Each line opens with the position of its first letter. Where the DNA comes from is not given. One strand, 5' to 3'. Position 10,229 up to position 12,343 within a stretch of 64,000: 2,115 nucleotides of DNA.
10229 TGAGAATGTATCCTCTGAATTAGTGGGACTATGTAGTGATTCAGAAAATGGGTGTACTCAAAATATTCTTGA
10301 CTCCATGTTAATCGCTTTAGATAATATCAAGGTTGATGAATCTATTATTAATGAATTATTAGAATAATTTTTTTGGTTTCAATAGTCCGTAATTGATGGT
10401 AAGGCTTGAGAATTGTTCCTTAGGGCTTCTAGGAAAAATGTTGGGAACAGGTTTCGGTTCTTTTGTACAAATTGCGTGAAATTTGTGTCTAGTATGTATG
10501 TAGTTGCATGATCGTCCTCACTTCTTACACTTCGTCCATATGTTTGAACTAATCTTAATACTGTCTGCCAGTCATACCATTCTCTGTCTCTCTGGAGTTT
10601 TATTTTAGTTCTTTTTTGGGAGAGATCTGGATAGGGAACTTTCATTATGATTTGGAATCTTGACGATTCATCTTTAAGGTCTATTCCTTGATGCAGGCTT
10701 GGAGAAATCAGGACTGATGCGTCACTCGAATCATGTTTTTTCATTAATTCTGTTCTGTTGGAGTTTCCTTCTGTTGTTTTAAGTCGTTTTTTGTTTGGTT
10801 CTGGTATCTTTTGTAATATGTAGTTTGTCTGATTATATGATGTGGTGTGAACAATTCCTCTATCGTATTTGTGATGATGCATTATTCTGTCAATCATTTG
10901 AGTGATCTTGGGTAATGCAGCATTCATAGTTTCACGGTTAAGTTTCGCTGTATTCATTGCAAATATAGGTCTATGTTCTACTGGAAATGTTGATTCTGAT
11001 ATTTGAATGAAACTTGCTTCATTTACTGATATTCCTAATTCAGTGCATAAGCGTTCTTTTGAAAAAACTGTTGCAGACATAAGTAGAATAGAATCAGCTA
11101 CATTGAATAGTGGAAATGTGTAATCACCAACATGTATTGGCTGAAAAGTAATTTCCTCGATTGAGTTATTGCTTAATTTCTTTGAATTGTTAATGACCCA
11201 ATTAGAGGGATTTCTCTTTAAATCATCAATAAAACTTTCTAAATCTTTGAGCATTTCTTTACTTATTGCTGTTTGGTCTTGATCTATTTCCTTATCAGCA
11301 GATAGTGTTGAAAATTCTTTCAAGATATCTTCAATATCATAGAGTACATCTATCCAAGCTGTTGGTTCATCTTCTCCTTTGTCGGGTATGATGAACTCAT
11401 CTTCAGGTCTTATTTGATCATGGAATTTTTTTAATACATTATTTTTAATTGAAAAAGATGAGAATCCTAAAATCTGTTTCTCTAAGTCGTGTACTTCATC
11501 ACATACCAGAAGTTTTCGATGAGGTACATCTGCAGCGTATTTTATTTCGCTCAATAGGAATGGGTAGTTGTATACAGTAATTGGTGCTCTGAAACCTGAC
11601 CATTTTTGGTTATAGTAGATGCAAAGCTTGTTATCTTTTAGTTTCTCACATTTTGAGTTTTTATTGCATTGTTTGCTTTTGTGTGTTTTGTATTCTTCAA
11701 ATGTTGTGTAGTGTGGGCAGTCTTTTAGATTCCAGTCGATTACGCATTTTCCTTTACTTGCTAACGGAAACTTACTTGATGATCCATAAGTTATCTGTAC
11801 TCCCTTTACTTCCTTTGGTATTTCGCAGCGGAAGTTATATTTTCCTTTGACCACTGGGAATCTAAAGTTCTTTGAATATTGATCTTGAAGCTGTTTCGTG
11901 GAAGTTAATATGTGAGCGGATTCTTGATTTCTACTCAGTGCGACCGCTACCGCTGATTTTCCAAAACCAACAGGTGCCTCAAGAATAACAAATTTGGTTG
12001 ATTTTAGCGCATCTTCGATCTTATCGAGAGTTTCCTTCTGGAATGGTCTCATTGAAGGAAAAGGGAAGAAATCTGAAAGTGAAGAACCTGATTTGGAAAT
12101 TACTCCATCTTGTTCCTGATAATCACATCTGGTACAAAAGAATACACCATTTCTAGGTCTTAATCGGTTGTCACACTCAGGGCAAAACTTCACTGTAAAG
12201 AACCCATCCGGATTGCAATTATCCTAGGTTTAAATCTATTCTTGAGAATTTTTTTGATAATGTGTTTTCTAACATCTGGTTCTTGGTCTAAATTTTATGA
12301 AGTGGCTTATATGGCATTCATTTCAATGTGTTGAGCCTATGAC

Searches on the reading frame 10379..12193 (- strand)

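Call 100: search_protein_families(library=pfam, proteins=[window:10379-12193:-], max_evalue=0.00001)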
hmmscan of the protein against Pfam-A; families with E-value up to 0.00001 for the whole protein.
window:10379-12193:- (604 aa): 3 families
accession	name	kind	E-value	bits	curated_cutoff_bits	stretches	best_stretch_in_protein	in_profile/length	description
PF13307.12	Helicase_C_2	-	1.3e-20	74.6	25.3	1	441-577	8-157/170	Helicase C-terminal domain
PF04851.21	ResIII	-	9e-08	32.6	22.5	1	47-259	3-152/164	Type III restriction enzyme, res subunit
PF06733.21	DEAD_2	-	8.5e-07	29.2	21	1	154-253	65-171/172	DEAD_2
